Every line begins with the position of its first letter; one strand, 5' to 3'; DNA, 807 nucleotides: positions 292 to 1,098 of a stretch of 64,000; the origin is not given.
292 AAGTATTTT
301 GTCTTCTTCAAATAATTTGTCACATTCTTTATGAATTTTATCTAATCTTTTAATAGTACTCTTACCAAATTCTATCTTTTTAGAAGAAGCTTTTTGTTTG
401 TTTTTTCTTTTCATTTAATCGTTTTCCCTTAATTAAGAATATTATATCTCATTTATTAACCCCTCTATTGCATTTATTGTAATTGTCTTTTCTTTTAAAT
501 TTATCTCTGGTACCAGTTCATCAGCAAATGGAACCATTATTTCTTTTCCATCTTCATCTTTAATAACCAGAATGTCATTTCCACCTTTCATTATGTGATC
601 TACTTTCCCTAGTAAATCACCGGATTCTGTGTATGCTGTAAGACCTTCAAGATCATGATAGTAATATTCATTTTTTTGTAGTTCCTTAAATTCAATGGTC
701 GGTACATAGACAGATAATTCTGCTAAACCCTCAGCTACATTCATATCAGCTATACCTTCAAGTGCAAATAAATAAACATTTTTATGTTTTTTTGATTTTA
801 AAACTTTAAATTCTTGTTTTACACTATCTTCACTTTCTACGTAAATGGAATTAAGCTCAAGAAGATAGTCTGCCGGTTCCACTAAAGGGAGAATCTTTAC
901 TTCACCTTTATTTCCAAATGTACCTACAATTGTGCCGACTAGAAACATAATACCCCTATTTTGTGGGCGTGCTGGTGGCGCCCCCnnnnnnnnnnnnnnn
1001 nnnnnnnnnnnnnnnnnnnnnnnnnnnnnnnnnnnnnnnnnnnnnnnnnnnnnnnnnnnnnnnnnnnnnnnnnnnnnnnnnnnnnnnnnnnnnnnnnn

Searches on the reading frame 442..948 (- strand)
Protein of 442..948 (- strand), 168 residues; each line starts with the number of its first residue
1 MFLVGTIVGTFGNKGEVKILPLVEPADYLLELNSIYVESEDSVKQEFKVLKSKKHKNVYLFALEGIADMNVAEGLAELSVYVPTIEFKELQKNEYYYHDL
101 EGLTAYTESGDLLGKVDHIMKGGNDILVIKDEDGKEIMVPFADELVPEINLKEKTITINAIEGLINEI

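Call 35: find_encoding_contigs(protein=window:442-948:-, flank=10000, max_places=4)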
Protein window:442-948:- (168 aa): 19 contigs read that carry it; 4 places shown.
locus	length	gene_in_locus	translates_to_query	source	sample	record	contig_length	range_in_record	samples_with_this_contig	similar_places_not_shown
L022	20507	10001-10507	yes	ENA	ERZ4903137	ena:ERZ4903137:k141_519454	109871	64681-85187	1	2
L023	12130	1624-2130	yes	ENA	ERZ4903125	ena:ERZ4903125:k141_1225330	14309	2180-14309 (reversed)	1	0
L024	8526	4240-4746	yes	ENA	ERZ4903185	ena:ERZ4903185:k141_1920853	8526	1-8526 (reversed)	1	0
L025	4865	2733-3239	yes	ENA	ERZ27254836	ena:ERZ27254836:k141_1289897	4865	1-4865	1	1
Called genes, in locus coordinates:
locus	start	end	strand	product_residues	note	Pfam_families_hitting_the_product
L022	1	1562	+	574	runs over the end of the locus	-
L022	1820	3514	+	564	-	PF02446:Glyco_hydro_77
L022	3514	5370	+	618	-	PF00128:Alpha-amylase (weak)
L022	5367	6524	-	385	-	PF07719:TPR_2 (faint), PF00515:TPR_1 (faint), PF13432:TPR_16 (weak)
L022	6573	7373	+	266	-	PF23198:PDE8A_N (weak), PF00072:Response_reg, PF00486:Trans_reg_C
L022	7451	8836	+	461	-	PF00206:Lyase_1, PF14698:ASL_C2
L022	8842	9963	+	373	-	PF00483:NTP_transferase, PF12804:NTP_transf_3, PF00132:Hexapep, PF25084:LbH_EIF2B, PF25087:GMPPB_C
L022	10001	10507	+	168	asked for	PF01782:RimM, PF05239:PRC, PF24986:PRC_RimM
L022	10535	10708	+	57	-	-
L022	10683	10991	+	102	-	-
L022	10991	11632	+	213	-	PF00697:PRAI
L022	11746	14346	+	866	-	PF01411:tRNA-synt_2c, PF07973:tRNA_SAD, PF02272:DHHA1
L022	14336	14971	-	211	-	PF01914:MarC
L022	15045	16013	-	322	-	PF00149:Metallophos, PF12850:Metallophos_2 (weak)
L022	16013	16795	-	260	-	PF02777:Sod_Fe_C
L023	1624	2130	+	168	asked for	PF01782:RimM, PF05239:PRC, PF24986:PRC_RimM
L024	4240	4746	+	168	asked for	PF01782:RimM, PF05239:PRC, PF24986:PRC_RimM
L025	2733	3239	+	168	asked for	PF01782:RimM, PF05239:PRC, PF24986:PRC_RimM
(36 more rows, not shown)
